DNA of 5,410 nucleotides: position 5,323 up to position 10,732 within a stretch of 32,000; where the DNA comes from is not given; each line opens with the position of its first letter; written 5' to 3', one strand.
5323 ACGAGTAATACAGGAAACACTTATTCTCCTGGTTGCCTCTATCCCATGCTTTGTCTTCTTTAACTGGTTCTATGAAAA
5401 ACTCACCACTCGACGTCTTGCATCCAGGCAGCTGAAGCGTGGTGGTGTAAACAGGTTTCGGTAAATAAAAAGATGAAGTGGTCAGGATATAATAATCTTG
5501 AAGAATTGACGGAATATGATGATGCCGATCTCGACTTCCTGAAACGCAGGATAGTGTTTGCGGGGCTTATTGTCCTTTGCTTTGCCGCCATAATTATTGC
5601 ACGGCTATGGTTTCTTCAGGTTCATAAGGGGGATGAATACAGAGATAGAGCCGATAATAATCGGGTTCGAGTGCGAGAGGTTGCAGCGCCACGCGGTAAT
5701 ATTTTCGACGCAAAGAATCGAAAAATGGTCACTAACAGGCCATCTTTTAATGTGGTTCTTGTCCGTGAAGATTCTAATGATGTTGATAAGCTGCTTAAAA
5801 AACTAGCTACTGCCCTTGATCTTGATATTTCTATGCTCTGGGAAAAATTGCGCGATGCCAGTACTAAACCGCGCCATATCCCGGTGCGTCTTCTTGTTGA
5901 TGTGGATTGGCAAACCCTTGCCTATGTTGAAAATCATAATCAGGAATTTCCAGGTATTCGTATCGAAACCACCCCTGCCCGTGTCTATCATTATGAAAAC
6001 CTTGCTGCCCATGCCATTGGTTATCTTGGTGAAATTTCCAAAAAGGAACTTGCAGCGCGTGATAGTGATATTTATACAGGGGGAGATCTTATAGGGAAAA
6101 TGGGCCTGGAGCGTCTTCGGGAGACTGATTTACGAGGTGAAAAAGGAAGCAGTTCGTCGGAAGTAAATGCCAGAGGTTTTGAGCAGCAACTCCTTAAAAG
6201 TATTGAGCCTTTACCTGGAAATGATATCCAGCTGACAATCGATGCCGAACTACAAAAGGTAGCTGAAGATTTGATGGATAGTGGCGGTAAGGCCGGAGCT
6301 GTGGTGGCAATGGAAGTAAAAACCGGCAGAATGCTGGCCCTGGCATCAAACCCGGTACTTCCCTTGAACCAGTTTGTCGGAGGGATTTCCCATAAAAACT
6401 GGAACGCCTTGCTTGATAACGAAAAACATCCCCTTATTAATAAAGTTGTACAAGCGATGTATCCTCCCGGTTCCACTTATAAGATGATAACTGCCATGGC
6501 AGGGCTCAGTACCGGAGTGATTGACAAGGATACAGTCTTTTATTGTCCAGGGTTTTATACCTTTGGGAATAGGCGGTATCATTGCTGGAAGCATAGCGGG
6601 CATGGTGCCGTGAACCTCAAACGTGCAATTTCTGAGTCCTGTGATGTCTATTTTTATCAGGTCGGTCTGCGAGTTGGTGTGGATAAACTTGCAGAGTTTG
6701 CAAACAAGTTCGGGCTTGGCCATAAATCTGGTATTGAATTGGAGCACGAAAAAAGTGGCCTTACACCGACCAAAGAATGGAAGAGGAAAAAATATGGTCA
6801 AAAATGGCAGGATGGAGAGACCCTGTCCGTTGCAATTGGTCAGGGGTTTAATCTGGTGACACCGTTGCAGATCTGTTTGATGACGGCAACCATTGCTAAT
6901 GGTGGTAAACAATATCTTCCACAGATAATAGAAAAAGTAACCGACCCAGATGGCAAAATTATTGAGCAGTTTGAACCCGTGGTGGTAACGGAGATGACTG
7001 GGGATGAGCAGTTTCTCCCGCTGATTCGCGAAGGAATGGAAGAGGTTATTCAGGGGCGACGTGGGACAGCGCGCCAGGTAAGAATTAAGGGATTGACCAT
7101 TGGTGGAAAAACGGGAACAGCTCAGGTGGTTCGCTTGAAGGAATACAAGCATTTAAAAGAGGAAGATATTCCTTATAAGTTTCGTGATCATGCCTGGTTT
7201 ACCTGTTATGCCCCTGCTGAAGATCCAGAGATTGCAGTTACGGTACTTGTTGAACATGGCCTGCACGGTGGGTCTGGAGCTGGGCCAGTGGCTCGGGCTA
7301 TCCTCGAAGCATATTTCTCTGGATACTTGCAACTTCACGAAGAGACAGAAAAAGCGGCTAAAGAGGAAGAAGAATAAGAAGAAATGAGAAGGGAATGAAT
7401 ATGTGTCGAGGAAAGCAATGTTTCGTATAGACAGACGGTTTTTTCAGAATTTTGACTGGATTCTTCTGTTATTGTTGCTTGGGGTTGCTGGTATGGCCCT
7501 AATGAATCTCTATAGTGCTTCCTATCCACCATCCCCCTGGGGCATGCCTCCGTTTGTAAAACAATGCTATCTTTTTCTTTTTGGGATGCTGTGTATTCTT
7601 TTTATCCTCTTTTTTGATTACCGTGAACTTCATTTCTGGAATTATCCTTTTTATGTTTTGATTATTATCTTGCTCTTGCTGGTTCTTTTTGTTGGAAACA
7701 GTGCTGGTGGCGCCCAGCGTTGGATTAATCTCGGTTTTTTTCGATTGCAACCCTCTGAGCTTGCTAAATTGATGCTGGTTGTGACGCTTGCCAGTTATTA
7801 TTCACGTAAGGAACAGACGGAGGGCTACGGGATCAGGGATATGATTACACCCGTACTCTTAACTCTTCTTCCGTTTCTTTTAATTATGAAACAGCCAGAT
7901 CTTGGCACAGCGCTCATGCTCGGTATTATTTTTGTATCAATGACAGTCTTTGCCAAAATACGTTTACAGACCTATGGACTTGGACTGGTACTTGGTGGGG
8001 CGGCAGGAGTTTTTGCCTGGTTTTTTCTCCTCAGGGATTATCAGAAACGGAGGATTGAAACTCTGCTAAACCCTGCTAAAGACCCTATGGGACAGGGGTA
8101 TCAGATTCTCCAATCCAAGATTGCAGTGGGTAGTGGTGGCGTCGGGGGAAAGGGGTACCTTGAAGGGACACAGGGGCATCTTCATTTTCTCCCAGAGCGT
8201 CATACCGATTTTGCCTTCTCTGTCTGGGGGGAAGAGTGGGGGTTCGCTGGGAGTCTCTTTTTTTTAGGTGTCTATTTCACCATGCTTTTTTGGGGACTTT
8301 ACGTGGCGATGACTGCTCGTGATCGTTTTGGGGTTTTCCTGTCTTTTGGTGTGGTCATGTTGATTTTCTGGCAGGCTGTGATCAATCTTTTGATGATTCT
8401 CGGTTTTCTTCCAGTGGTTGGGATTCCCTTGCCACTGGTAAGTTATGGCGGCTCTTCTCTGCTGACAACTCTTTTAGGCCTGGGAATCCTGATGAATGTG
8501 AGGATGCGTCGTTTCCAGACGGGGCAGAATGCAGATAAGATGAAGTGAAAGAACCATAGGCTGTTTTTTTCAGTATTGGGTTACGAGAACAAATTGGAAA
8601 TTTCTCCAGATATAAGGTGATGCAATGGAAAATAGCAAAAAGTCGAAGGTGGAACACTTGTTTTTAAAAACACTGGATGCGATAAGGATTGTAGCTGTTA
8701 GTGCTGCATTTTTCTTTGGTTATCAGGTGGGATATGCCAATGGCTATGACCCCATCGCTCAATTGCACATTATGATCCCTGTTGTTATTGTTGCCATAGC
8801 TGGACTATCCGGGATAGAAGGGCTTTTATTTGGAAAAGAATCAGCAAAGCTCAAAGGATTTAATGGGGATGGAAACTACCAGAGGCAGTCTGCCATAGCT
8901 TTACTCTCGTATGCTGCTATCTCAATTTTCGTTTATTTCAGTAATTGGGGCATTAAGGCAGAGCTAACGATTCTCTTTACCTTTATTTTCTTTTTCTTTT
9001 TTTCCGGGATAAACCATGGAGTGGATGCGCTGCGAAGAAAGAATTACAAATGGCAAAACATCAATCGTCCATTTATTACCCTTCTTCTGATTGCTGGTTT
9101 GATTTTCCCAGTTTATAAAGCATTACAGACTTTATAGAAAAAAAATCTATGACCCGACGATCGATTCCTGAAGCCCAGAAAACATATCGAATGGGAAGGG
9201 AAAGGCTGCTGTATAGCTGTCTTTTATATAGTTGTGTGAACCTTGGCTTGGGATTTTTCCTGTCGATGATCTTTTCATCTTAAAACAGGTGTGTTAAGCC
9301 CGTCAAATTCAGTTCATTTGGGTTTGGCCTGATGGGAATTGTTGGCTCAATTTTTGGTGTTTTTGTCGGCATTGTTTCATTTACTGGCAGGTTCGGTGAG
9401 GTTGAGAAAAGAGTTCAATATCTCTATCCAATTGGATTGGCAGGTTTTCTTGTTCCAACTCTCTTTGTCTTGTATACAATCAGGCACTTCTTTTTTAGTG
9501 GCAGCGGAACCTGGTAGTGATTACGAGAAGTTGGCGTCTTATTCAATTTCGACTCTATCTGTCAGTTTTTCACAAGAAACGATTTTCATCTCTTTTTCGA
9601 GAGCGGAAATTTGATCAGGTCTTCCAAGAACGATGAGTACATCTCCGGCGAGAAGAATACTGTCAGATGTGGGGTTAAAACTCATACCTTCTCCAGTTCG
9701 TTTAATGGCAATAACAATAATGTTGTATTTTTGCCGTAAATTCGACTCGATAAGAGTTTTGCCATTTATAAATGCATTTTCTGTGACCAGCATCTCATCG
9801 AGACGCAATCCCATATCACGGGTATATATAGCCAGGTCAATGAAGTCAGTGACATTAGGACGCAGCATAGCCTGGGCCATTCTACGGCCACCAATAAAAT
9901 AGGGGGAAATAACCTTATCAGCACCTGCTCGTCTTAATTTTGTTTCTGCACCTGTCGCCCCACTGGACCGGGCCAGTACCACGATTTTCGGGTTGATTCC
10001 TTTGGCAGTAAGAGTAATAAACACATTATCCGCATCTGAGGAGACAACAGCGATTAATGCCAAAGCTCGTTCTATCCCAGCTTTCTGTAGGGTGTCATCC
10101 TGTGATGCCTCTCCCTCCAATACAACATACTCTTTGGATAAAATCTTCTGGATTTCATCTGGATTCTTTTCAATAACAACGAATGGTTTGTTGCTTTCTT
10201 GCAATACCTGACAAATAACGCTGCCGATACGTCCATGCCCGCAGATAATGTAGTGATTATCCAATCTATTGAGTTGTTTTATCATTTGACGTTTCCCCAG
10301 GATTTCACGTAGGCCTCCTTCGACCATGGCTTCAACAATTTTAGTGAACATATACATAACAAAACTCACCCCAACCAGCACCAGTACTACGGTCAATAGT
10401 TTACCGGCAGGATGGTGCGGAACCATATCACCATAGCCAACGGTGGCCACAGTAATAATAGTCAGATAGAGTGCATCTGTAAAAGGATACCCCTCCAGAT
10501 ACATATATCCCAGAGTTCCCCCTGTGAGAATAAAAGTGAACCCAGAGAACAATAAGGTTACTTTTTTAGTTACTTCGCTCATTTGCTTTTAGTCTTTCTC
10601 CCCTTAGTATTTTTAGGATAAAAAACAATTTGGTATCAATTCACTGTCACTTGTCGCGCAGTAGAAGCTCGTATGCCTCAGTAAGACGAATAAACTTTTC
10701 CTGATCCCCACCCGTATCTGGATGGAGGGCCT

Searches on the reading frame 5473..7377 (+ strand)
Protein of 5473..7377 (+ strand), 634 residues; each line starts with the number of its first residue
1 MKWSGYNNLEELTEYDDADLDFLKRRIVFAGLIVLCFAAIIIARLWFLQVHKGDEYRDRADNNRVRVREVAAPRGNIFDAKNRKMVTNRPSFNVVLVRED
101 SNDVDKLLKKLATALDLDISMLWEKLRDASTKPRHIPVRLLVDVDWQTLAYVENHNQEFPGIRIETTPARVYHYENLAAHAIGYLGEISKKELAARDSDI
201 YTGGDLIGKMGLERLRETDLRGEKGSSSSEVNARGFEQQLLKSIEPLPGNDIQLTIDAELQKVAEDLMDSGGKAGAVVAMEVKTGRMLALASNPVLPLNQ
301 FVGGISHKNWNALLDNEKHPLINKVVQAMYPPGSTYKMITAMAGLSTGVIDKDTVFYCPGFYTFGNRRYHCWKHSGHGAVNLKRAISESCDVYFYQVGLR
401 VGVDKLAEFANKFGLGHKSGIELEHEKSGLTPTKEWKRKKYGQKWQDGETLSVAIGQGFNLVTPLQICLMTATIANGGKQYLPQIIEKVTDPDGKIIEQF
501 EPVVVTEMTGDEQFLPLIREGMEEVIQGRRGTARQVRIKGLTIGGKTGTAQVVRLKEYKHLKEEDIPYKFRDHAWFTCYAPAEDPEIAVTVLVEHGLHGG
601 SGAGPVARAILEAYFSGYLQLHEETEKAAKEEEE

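Call 57: search_protein_families(library=pfam, proteins=[window:5473-7377:+], max_evalue=0.00001)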
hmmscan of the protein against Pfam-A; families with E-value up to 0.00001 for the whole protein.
window:5473-7377:+ (634 aa): 2 families
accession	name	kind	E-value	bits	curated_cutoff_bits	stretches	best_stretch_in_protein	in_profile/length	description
PF00905.27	Transpeptidase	-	6.9e-68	229.5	22.1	1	275-612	1-299/299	Penicillin binding protein transpeptidase domain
PF03717.20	PBP_dimer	-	1.4e-41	143.3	24.4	1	70-235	2-173/180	Penicillin-binding Protein dimerisation domain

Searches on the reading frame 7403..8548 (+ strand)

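Call 57: search_protein_families(library=pfam, proteins=[window:7403-8548:+], max_evalue=0.00001)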
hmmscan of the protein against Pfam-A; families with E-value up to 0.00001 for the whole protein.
window:7403-8548:+ (381 aa): 1 family
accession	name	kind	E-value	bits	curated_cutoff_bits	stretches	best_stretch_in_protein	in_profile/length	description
PF01098.24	FTSW_RODA_SPOVE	-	4.6e-98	328.9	26.4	1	26-369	9-353/356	Cell cycle protein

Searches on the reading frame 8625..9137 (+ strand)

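Call 57: search_protein_families(library=pfam, proteins=[window:8625-9137:+], max_evalue=0.00001)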
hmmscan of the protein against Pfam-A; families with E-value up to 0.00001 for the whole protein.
window:8625-9137:+ (170 aa): 1 family
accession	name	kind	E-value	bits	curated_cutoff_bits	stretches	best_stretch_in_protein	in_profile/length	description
PF20589.3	DUF6790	-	8.1e-06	26.2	27.1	0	62-160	50-145/158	Family of unknown function (DUF6790)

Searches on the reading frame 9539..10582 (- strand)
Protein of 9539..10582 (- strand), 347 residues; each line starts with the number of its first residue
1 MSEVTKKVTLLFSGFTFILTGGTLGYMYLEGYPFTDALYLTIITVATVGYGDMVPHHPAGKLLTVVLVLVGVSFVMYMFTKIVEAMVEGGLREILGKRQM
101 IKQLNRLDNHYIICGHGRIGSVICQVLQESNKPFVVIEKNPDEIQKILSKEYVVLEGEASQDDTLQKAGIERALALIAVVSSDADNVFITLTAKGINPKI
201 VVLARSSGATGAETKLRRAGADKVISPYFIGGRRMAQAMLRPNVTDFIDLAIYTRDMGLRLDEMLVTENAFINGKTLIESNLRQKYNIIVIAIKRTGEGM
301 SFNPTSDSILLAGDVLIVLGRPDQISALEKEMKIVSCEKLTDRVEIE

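Call 57: search_protein_families(library=pfam, proteins=[window:9539-10582:-], max_evalue=0.00001)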
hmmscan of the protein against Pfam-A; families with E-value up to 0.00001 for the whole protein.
window:9539-10582:- (347 aa): 3 families
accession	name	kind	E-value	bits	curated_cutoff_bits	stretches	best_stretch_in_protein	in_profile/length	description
PF02254.24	TrkA_N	-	1e-31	110.1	23.8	1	111-227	1-116/116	TrkA-N domain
PF07885.22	Ion_trans_2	-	1.8e-17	63.4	22.5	1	15-87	3-78/79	Ion channel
PF02080.26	TrkA_C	-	3.7e-15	56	27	1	264-332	4-70/71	TrkA-C domain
